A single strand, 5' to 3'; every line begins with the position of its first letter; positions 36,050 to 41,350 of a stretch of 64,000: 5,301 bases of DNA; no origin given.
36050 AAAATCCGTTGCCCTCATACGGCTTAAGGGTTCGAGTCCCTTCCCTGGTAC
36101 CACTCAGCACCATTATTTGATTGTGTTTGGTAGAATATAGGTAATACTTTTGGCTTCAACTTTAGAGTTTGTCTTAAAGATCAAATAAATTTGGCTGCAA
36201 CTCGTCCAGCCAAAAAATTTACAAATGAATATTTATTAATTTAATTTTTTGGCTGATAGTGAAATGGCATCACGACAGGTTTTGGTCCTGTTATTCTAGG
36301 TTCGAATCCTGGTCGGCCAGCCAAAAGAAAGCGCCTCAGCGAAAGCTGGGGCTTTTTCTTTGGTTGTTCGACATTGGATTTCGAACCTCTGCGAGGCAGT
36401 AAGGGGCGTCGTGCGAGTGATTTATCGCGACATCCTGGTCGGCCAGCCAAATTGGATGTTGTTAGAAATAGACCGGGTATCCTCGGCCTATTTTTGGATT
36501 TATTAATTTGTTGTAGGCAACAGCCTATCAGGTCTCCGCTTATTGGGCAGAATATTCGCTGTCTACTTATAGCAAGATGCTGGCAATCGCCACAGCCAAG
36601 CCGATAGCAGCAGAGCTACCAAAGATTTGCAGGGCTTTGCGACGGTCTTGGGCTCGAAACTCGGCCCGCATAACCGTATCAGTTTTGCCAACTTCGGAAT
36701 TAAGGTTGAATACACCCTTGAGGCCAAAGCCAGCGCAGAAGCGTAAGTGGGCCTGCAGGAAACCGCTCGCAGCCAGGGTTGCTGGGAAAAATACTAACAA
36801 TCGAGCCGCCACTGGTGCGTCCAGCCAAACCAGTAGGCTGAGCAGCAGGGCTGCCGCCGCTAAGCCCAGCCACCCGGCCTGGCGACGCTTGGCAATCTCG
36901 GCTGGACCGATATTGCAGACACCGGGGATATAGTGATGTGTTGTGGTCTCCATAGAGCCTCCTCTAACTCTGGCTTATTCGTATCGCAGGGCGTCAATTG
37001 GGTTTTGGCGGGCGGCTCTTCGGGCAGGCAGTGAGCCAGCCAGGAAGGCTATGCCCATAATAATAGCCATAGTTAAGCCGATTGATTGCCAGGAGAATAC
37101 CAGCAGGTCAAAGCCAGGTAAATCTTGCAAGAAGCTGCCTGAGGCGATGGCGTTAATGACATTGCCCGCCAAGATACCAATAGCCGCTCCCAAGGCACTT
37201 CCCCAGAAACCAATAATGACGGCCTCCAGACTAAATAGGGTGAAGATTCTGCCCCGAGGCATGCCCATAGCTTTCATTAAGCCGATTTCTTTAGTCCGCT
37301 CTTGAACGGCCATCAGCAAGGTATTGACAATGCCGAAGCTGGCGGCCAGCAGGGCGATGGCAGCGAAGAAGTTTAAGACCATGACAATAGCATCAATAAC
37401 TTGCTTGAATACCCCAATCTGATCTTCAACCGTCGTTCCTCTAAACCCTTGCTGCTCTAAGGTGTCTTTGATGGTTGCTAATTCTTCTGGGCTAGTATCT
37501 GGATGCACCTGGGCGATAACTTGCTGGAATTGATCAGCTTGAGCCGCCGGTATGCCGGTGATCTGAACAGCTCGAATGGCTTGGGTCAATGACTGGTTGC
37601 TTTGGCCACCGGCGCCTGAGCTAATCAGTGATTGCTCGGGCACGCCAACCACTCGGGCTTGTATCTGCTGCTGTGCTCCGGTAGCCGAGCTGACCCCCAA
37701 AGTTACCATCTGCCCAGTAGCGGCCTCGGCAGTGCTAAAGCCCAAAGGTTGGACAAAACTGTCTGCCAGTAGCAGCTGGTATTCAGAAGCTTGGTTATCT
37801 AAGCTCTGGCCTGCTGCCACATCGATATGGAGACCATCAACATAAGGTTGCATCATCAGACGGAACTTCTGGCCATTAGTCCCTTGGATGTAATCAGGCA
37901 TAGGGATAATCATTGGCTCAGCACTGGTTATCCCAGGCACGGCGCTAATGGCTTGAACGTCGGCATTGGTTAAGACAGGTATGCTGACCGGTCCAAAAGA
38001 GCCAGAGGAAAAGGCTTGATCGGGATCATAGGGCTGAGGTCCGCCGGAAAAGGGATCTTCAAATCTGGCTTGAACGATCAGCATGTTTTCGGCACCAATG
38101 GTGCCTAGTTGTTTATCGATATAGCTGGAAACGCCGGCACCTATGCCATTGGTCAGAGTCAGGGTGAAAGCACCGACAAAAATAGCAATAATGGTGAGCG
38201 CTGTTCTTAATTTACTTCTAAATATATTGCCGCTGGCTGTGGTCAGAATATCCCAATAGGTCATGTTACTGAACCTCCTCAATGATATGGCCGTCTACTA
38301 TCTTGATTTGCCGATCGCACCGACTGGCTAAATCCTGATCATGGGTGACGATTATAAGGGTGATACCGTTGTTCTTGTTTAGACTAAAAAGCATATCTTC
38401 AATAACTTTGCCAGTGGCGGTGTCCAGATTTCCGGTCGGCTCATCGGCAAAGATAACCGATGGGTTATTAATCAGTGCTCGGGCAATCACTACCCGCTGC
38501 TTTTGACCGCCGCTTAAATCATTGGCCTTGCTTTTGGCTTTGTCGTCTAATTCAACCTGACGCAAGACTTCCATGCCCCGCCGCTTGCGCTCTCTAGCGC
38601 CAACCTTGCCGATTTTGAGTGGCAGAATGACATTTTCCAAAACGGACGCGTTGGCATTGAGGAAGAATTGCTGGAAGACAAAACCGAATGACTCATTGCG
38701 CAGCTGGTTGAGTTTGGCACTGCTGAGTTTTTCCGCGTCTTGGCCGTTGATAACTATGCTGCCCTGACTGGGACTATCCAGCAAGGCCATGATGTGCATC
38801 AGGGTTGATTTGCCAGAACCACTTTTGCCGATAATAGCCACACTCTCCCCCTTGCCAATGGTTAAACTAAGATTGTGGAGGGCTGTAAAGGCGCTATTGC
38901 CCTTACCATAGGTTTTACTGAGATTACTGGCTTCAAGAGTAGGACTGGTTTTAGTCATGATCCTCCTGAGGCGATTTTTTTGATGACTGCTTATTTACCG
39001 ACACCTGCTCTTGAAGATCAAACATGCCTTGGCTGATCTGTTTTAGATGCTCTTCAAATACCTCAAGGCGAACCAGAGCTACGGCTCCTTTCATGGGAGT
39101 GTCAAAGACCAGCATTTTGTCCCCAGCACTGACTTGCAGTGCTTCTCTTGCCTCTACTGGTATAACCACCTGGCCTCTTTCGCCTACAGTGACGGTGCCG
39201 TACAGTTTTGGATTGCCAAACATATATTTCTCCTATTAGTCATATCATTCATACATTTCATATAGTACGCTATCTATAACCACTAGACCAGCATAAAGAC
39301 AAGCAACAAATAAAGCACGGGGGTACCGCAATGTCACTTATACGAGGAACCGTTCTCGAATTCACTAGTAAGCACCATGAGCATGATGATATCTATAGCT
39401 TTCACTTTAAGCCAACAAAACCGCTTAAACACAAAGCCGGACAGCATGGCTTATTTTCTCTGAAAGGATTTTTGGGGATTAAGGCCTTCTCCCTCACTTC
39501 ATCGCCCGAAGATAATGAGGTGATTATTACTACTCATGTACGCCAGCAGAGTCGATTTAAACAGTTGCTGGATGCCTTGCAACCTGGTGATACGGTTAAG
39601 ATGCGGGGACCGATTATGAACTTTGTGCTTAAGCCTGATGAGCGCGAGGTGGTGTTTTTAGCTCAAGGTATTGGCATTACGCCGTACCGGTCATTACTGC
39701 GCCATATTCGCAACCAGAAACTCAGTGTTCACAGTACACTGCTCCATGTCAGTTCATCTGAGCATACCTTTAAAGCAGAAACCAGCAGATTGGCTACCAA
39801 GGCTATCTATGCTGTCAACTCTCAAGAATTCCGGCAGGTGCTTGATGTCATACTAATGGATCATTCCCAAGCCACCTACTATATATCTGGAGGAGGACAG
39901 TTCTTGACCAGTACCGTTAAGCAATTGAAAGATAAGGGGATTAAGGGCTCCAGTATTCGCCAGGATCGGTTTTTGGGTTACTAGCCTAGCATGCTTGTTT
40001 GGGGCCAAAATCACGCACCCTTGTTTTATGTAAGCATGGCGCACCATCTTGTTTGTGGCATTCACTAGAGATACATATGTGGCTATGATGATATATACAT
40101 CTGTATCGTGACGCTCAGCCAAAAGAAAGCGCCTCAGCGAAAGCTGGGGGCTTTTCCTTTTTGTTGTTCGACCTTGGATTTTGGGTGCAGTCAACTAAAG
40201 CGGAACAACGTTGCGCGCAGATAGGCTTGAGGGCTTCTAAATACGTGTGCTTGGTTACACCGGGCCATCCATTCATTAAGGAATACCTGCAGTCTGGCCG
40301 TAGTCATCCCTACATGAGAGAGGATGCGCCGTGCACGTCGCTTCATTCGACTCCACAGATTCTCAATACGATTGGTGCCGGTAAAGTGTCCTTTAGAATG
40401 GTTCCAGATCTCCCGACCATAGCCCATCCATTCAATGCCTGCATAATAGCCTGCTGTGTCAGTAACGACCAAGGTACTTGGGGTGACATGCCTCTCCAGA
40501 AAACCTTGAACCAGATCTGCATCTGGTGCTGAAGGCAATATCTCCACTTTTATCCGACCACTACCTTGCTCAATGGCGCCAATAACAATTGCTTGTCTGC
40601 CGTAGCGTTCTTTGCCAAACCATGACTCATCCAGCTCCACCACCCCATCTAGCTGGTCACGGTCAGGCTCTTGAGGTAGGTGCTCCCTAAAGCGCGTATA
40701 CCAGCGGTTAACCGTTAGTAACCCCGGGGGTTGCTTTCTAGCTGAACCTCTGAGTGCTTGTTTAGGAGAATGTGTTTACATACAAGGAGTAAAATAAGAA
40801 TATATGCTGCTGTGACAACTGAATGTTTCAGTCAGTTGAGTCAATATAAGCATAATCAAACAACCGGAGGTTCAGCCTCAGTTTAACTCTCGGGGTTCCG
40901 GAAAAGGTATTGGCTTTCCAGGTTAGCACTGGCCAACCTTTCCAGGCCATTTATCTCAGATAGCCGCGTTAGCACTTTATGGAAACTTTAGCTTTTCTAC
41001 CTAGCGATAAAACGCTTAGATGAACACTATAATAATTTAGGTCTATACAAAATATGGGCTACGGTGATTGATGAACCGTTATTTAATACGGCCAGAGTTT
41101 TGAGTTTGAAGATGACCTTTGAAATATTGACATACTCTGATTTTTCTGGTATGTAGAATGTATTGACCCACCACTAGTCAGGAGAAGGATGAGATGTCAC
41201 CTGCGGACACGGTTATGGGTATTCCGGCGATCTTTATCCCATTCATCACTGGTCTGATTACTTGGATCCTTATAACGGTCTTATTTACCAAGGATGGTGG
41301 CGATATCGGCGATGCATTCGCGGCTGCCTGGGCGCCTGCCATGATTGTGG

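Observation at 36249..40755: tRNA-Gln integration hotspot: the tRNA 3' flank is duplicated around a GC-richer ABC-transporter cassette, followed by an IS1595 transposase remnant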

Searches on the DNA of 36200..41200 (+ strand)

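Call 79: search_dna_similar(query=window:36200-41200:+, collection=phages, mode=distant, max_rows=8)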
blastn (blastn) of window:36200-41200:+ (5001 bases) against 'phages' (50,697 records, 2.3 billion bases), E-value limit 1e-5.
Records with a match: 13; places in all: 13; records where one place covers at least 80% of the query: 0.
Best place of each record, by identity: 80-90% 7; 60-80% 6.
By first word of the organism name: Gordonia 7; Listeria 4; Enterococcus 1; Bacteriophage 1.
By host as written in the record: Gordonia terrae 3612 6; Listeria monocytogenes 4; Enterococcus faecalis 1; - 1; Gordonia terrae CAG3 1.
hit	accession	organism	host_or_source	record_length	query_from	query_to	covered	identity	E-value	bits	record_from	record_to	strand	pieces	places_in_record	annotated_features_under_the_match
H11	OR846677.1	Enterococcus phage Efs 1-1-1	Enterococcus faecalis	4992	1065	2643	16%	65.7%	8e-23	179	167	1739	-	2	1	record has no annotation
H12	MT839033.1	Bacteriophage sp.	human fecal samples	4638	2224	2313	2%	75.6%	5e-7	64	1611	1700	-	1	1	record has no annotation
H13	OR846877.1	Listeria phage LM 4-11-1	Listeria monocytogenes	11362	2236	2324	2%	76.4%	1e-7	67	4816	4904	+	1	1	record has no annotation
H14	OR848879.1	Listeria phage LM 4-14-1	Listeria monocytogenes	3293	2236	2324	2%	76.4%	1e-7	67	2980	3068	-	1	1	record has no annotation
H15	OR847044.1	Listeria phage LM 4-11-1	Listeria monocytogenes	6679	2236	2324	2%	75.3%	2e-6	63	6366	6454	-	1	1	record has no annotation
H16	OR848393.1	Listeria phage LM 4-14-1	Listeria monocytogenes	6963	2236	2324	2%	75.3%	2e-6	63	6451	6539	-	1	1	record has no annotation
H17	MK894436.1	Gordonia phage Boopy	Gordonia terrae 3612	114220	57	117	1%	83.6%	1e-7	66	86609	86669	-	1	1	144: tRNA-Gln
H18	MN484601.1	Gordonia phage Sixama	Gordonia terrae 3612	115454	57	117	1%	83.6%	1e-7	66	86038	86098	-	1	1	145: tRNA-Gln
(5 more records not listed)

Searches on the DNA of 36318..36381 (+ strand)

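Call 76: build_rna_model(alignment_id=A3, structure=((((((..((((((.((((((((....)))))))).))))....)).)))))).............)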
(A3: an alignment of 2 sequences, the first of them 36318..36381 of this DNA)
Model R1 built from alignment A3 (2 sequences, 66 columns); structure: as given.
model positions 66; base pairs 20; branch points 0; effective number of sequences 1.75; information 0.849 bits per position. Calibrated on 0.2 Mb of random sequence (short: E-values are rough).
structure used (alignment columns):
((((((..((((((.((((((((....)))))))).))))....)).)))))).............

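Call 77: search_with_rna_model(model_id=R1, source=window, filters=off, max_evalue=10)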
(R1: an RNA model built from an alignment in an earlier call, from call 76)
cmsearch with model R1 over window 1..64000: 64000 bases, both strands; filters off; matches with E-value up to 10: 20.
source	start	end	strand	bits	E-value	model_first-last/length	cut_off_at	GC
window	40116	40181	+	97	6.9e-20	1-66/66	no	0.48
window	36318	36381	+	94.7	2.3e-19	1-66/66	no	0.47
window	36304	36367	-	25.2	0.0015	1-66/66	no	0.53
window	2495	2554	+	12.2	1.4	1-66/66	no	0.5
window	56403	56460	-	11.5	1.9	1-66/66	no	0.34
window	57064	57137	+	11.5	1.9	1-66/66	no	0.3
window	47689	47739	+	11.4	2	1-66/66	no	0.45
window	40120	40161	-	10.6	3.2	6-48/66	no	0.5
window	8587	8630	+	10.3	3.6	1-66/66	no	0.34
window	62332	62382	+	10.1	4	1-66/66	no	0.49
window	43004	43073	+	9.9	4.5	1-66/66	no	0.51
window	9539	9575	-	9.8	4.7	1-66/66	no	0.3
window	60005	60081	-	9.8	4.8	1-66/66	no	0.35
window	60141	60195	+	9.7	5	1-66/66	no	0.45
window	36587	36655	+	9.5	5.6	1-66/66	no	0.58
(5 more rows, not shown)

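Call 78: search_with_rna_model(model_id=R1, sources=[L009, L010, L011, L012, L013, L014, L020, L021, L022, L023, L005, L006, L007, L008], max_evalue=10)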
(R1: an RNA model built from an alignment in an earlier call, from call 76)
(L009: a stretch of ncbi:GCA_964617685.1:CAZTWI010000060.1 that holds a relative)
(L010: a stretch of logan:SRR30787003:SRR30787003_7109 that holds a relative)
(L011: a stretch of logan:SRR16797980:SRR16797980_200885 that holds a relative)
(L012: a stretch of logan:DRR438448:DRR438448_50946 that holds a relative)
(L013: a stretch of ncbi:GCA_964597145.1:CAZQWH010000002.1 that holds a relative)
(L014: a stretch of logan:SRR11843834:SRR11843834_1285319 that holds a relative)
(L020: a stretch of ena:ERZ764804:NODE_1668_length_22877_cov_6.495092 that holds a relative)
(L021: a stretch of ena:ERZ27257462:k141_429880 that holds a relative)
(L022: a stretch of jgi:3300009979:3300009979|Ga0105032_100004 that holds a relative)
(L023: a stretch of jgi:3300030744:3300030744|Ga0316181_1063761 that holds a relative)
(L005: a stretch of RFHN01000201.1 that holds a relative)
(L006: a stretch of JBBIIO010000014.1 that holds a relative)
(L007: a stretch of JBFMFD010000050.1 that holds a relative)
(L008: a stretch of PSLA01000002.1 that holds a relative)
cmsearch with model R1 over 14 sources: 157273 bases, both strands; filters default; matches with E-value up to 10: 4.
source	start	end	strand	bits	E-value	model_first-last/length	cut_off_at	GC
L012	4002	4037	+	16.1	0.43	10-45/66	no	0.44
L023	5163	5213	-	12.2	3.3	1-66/66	no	0.37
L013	11614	11638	-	11.3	5.3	1-66/66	no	0.68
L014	8344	8368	-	11.3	5.3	1-66/66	no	0.68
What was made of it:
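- A covariance model with filters off finds nothing else above 12 bits apart from the palindrome's own reverse strand (call 77), and nothing in 157 kb of relatives' loci (call 78).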

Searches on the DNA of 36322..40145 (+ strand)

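Call 15: search_dna_similar(query=window:36322-40145:+, collection=plasmids, mode=distant, max_rows=10)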
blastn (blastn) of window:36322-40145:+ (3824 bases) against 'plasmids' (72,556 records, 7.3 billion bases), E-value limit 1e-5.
Records with a match: 14; places in all: 14; records where one place covers at least 80% of the query: 0.
Best place of each record, by identity: 80-90% 1; 60-80% 13.
By first word of the organism name: Pseudochrobactrum 4; Kocuria 2; Enterococcus 2; Arthrobacter 1; Subdoligranulum 1; Agathobacter 1; Listeria 1; Massilia 1; Nocardia 1.
By predicted mobility (MOB-suite, as given by PLSDB): non-mobilizable 8; mobilizable 6.
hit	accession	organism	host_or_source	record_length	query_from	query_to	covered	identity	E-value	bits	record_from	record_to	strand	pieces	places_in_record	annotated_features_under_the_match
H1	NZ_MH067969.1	Arthrobacter sp.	-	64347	1982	2529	14%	68.2%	4e-44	189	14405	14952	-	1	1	ABC transporter ATP-binding protein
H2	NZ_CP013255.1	Kocuria flava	single cell,air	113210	1988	2379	10%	66.5%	4e-18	102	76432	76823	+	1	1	ABC transporter ATP-binding protein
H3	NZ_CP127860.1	Kocuria rosea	single cell culture,deep sea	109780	2090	2191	3%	80.4%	7e-16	95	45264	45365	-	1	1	ABC transporter ATP-binding protein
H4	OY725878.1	Subdoligranulum variabile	-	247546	2100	2204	3%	76.2%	2e-10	78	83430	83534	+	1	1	record has no annotation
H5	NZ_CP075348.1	Pseudochrobactrum algeriensis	Bos taurus,cell culture,lymph nodes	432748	2100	2191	2%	77.7%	3e-8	71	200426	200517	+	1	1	MacB family efflux pump subunit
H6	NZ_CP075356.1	Pseudochrobactrum algeriensis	Bos taurus,cell culture,lymph nodes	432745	2100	2191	2%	77.7%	3e-8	71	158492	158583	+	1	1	MacB family efflux pump subunit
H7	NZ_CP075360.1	Pseudochrobactrum algeriensis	Bos taurus,cell culture,lymph nodes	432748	2100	2191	2%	77.7%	3e-8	71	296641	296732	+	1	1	MacB family efflux pump subunit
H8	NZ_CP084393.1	Pseudochrobactrum sp. XF203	pure culture,Dongxiang wild rice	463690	2100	2191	2%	77.7%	3e-8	71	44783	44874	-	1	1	MacB family efflux pump subunit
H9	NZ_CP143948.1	Agathobacter rectalis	Homo sapiens,cell culture,fecal sample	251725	2102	2190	2%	79.8%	1e-11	81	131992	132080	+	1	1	ABC transporter ATP-binding protein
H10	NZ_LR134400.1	Listeria monocytogenes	Homo sapiens,Vein blood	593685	2114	2202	2%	76.4%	3e-7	67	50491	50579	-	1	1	ABC transporter ATP-binding protein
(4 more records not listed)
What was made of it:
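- On tRNA-integrated genomic island / integrative element: Plasmid and phage searches gave only generic hits (calls 15, 79).
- Plasmid and phage databases gave only generic ABC hits (calls 15, 79).
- Tried and rejected: Plasmid and phage BLAST of the segment gave only generic ABC-ATPase or phage tRNA-Gln hits (calls 15, 79).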

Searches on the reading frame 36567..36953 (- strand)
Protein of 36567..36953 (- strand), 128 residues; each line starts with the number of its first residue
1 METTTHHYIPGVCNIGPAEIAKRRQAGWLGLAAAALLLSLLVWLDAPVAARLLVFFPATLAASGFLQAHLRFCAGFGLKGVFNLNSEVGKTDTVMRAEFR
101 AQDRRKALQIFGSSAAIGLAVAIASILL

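Call 7: search_protein_families(library=pfam, proteins=[window:36567-36953:-], max_evalue=0.01)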
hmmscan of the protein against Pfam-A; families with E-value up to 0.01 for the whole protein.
window:36567-36953:- (128 aa): 0 families

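Call 70: search_protein_families(library=ncbifam, proteins=[window:36567-36953:-], max_evalue=0.001)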
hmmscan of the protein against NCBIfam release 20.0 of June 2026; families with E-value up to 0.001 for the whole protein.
window:36567-36953:- (128 aa): 0 families

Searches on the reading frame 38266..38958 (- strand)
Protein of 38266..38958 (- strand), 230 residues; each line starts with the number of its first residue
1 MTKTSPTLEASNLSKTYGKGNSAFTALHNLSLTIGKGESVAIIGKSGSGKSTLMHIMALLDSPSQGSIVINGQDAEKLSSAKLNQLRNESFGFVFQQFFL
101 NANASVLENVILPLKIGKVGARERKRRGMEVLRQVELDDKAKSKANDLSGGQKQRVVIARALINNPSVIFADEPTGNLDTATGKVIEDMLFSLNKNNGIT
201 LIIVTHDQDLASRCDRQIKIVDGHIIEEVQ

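Call 7: search_protein_families(library=pfam, proteins=[window:38266-38958:-], max_evalue=0.01)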
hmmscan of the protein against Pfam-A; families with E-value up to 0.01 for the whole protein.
window:38266-38958:- (230 aa): 8 families
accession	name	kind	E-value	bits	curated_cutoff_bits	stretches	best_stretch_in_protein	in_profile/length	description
PF00005.33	ABC_tran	-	5.9e-35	121.3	25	1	27-175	1-136/137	ABC transporter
PF13304.12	AAA_21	-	8.1e-06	26.5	27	0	40-62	2-24/304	AAA domain, putative AbiEii toxin, Type IV TA system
PF02463.25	SMC_N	-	2e-05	24.6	40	1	39-221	26-212/220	RecF/RecN/SMC N terminal domain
PF13555.12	AAA_29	-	3.6e-05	23.9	27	1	32-64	17-50/61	P-loop containing region of AAA domain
PF00006.31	ATP-synt_ab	-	0.00038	20.6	29.5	1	30-61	7-38/213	ATP synthase alpha/beta family, nucleotide-binding domain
PF13191.12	AAA_16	-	0.0022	19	32.6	1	32-78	19-73/167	AAA ATPase domain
PF13175.12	AAA_15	-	0.0042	17.2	32.1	0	41-91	27-73/374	AAA ATPase domain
PF25199.1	nSTAND_NTPase5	-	0.0044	17.3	34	0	35-86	39-93/145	Novel STAND NTPase 5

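Call 11: find_encoding_contigs(protein=window:38266-38958:-, flank=10000, max_places=10)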
Protein window:38266-38958:- (230 aa): 1 contig read that carries it; 1 place shown.
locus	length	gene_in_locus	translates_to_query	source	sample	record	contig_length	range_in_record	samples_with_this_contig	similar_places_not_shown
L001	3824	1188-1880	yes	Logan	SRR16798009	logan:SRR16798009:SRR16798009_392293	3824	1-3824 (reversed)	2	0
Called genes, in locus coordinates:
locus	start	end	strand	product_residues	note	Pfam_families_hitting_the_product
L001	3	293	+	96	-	?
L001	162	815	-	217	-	-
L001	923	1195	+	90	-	PF04014:MazE_antitoxin (weak)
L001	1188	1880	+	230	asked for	PF02463:SMC_N (faint), PF13555:AAA_29 (faint), PF00005:ABC_tran, PF13304:AAA_21 (faint)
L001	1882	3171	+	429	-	PF12704:MacB_PCD, PF02687:FtsX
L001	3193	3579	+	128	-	-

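Call 70: search_protein_families(library=ncbifam, proteins=[window:38266-38958:-], max_evalue=0.001)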
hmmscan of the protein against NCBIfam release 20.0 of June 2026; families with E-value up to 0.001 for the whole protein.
window:38266-38958:- (230 aa): 190 families (the best 25 are shown)
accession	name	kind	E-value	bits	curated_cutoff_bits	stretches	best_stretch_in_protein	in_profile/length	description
TIGR02211.1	LolD_lipo_ex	equivalog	4.3e-77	258.5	307.75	1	8-226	2-220/221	lipoprotein-releasing ABC transporter ATP-binding protein LolD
NF008639.0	PRK11629.1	equivalog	3.6e-68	229.4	360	1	6-229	5-228/234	lipoprotein-releasing ABC transporter ATP-binding protein LolD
NF007879.0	PRK10584.1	equivalog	1.1e-63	215.1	336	1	7-228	6-227/228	putative ABC transporter ATP-binding protein YbbA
TIGR03608.1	L_ocin_972_ABC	subfamily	3e-61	206.5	254.85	1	13-220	4-206/206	putative bacteriocin export ABC transporter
NF007826.0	PRK10535.1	equivalog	5.6e-61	206.6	966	1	6-228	3-224/648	macrolide ABC transporter ATP-binding protein/permease MacB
TIGR02673.1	FtsE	equivalog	9.6e-58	195.3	264.85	1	10-218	4-207/214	cell division ATP-binding protein FtsE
NF038007.1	ABC_ATP_DarD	equivalog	9.1e-55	185.5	375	1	10-225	4-218/218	darobactin export ABC transporter ATP-binding protein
TIGR02315.1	ABC_phnC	equivalog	1.2e-53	182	266.1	1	8-226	2-225/243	phosphonate ABC transporter ATP-binding protein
TIGR02982.1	heterocyst_DevA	subfamily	8e-53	179.3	295.8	1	8-225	2-219/220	ABC exporter ATP-binding subunit, DevA family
TIGR02314.1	ABC_MetN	equivalog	1.1e-51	175.9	499.7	1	9-228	3-222/343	methionine ABC transporter ATP-binding protein MetN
TIGR01186.1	proV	subfamily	1.1e-47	162.9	326.6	1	25-226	7-209/363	betaine/proline/choline family ABC transporter ATP-binding protein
NF040933.2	ABC_arch_GlcV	equivalog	6.3e-47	160.2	450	1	9-225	4-220/357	glucose ABC transporter ATP-binding protein GlcV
NF006987.0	PRK09452.1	equivalog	7e-47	159.9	482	1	3-225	13-226/378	spermidine/putrescine ABC transporter ATP-binding protein PotA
TIGR03265.1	PhnT2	equivalog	3.8e-45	154.7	457.7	1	6-227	3-214/353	putative 2-aminoethylphosphonate ABC transporter ATP-binding protein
TIGR00968.1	3a0106s01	subfamily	8.6e-45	153.1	342.75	1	11-227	4-210/237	sulfate ABC transporter ATP-binding protein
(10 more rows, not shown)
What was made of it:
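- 38266..38958 (-): ABC ATPase of the LolD/MacB type, 230 aa. calls 7, 11, 70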

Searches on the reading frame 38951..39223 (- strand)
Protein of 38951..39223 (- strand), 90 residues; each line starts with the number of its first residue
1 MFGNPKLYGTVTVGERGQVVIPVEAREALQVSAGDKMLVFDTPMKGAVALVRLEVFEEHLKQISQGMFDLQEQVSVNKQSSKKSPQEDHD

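Call 7: search_protein_families(library=pfam, proteins=[window:38951-39223:-], max_evalue=0.01)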
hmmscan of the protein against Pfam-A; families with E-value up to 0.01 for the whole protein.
window:38951-39223:- (90 aa): 2 families
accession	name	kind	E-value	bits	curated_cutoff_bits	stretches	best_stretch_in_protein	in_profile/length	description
PF04014.23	MazE_antitoxin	-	1.6e-06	28.4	24.7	1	10-40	1-31/48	Antidote-toxin recognition MazE, bacterial antitoxin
PF15937.10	PrlF_antitoxin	-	0.0021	18.6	32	1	12-58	3-48/99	prlF antitoxin for toxin YhaV_toxin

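Call 70: search_protein_families(library=ncbifam, proteins=[window:38951-39223:-], max_evalue=0.001)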
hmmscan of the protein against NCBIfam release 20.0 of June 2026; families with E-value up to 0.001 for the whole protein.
window:38951-39223:- (90 aa): 4 families
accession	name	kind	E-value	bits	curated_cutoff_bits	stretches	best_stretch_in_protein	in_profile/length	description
TIGR01439.1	lp_hng_hel_AbrB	domain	5.3e-09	35.7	28.3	1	10-43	1-34/44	transcriptional regulator, AbrB family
NF040962.1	near_HgcAB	equivalog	1.1e-08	34.7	70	1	10-63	7-63/70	HgcAB-associated protein HgcC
NF006352.0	PRK08577.1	equivalog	9.1e-05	22.5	140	1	6-65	2-61/136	hypothetical protein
NF007429.0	PRK09974.1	equivalog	0.00057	19.8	125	1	11-57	15-60/114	type II toxin-antitoxin system PrlF family antitoxin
